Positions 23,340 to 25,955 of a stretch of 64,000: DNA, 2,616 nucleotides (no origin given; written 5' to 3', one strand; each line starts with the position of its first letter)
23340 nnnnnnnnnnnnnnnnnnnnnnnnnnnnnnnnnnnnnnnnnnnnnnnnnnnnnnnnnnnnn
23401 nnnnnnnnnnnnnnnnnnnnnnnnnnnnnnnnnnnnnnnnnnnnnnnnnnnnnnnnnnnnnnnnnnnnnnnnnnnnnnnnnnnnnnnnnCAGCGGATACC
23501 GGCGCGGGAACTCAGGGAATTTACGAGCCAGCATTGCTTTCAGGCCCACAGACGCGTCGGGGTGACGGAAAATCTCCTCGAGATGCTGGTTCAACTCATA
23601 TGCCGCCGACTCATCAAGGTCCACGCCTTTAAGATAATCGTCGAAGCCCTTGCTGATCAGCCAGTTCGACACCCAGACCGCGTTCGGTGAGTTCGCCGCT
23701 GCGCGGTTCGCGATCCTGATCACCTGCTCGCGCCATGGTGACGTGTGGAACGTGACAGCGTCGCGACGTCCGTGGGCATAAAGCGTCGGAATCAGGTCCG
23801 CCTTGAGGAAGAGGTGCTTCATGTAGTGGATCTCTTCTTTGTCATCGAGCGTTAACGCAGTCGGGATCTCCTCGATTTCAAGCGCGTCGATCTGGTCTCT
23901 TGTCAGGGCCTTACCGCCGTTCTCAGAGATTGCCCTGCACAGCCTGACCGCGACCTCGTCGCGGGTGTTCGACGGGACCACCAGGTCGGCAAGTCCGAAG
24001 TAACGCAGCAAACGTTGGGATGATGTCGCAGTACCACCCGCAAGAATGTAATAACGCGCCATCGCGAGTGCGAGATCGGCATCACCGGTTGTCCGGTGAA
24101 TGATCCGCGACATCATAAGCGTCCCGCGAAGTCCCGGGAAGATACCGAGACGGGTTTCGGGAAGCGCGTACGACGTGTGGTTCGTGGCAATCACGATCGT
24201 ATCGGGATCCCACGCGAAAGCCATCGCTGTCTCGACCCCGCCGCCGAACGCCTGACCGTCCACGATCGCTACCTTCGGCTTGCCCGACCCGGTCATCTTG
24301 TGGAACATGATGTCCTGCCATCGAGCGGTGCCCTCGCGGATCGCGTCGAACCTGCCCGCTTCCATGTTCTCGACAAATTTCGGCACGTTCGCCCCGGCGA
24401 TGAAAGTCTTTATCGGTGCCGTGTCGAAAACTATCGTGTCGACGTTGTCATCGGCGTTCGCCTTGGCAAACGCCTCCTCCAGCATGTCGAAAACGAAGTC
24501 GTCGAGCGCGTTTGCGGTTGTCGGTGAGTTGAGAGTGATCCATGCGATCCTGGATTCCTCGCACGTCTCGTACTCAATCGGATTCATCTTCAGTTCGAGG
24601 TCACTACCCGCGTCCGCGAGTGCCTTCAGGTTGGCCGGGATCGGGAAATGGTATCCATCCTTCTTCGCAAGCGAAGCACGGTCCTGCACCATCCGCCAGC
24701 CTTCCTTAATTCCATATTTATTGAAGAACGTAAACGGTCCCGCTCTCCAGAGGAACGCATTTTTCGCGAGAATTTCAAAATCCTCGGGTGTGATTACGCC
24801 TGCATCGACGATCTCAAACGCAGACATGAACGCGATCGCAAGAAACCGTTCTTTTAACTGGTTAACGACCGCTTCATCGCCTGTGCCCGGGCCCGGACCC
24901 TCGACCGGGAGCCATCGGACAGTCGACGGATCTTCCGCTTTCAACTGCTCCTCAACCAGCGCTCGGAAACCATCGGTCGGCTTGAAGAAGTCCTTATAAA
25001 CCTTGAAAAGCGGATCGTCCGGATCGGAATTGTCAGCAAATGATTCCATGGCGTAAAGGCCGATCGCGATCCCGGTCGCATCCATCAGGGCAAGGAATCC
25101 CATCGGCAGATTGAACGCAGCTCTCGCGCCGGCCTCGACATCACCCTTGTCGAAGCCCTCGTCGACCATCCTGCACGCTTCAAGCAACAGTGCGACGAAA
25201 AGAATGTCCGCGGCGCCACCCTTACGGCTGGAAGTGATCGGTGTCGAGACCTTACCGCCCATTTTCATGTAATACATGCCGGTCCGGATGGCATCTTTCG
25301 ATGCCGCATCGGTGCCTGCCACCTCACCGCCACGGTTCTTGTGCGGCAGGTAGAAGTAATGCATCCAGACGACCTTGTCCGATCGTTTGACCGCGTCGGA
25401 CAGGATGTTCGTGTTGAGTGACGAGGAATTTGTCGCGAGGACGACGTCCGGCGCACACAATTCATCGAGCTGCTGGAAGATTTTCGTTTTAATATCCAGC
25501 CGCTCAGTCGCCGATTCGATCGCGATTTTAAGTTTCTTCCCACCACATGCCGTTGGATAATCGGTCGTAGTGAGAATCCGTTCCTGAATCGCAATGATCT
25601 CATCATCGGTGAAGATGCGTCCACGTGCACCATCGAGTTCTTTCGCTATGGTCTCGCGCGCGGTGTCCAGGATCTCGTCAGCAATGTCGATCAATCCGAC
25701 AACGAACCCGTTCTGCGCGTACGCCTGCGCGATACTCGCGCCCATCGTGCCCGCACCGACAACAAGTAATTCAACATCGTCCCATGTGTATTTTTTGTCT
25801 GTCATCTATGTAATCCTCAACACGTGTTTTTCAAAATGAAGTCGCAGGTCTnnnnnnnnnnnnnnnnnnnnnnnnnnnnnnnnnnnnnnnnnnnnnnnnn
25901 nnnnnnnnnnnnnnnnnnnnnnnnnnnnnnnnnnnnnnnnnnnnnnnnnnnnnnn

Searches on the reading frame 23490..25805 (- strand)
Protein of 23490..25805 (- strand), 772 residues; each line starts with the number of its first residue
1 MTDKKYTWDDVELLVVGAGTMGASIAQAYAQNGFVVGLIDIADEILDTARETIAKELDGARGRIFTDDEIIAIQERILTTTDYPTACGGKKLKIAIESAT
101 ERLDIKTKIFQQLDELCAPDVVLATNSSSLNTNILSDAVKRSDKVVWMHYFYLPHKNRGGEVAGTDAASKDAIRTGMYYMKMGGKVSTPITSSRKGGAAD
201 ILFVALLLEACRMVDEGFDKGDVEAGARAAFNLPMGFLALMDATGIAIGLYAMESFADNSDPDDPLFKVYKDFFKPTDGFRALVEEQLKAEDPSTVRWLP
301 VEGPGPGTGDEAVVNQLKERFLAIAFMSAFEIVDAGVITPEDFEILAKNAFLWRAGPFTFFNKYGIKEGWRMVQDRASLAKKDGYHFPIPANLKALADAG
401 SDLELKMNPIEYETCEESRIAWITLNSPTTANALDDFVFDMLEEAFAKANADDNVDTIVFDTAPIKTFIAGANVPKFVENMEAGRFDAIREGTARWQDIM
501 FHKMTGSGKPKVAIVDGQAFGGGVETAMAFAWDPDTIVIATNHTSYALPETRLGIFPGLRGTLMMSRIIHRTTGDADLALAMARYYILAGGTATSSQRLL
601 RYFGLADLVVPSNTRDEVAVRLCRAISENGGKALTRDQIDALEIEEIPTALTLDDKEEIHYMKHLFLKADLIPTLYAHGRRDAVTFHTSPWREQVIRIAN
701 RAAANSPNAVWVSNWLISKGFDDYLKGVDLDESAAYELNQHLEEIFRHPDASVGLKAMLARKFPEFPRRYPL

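Call 27: find_related_loci(query=window:23490-25805:-, collection=genome_contigs, flank=10000)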
Query window:23490-25805:- (772 aa) in genome_contigs; peptide patterns used: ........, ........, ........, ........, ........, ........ (x = any residue, [..] = any of these).
30 stretches matched a pattern; 4 encode a relative of the query (tblastn E <= 1e-3); 4 distinct loci.
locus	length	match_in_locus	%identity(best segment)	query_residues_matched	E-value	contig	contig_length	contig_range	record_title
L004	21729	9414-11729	80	1-772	0e+0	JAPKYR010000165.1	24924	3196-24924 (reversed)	MAG: bacterium isolate LacPavin_0920_SED3_MAG_49_9 LacPavin_0920_SED3_scaffold_2029925, whole genome shotgun sequence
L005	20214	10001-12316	81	1-772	0e+0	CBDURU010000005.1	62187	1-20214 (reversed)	MAG TPA_asm: uncultured bacterium isolate SRR21487743_binner23_Refined_23 genome assembly, contig: ERZ25748485.57, whole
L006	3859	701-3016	76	1-772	0e+0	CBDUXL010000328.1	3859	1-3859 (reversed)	MAG TPA_asm: uncultured bacterium isolate SRR22302370_binner13_Refined_2 genome assembly, contig: ERZ25074855.34834, who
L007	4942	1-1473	80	282-772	0e+0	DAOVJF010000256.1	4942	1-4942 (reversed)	MAG TPA_asm: Planctomycetota bacterium isolate CSMAG_1386 CSMAG_1386_k141_1048992_length_4942_cov_9.0000, whole genome s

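Call 81: search_protein_families(library=pfam, proteins=[window:23490-25805:-], max_evalue=0.001)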
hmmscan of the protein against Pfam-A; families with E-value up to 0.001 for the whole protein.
window:23490-25805:- (772 aa): 4 families
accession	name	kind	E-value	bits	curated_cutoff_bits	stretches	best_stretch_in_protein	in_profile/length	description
PF02737.24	3HCDH_N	-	6.9e-36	124.3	22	1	14-187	3-174/180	3-hydroxyacyl-CoA dehydrogenase, NAD binding domain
PF16113.10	ECH_2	-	4e-25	89.4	27.2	1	421-762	2-312/335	Enoyl-CoA hydratase/isomerase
PF00378.25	ECH_1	-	5.3e-21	75.5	27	1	417-633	3-197/251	Enoyl-CoA hydratase/isomerase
PF00725.27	3HCDH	-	8e-18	65.2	22.1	2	202-261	7-67/97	3-hydroxyacyl-CoA dehydrogenase, C-terminal domain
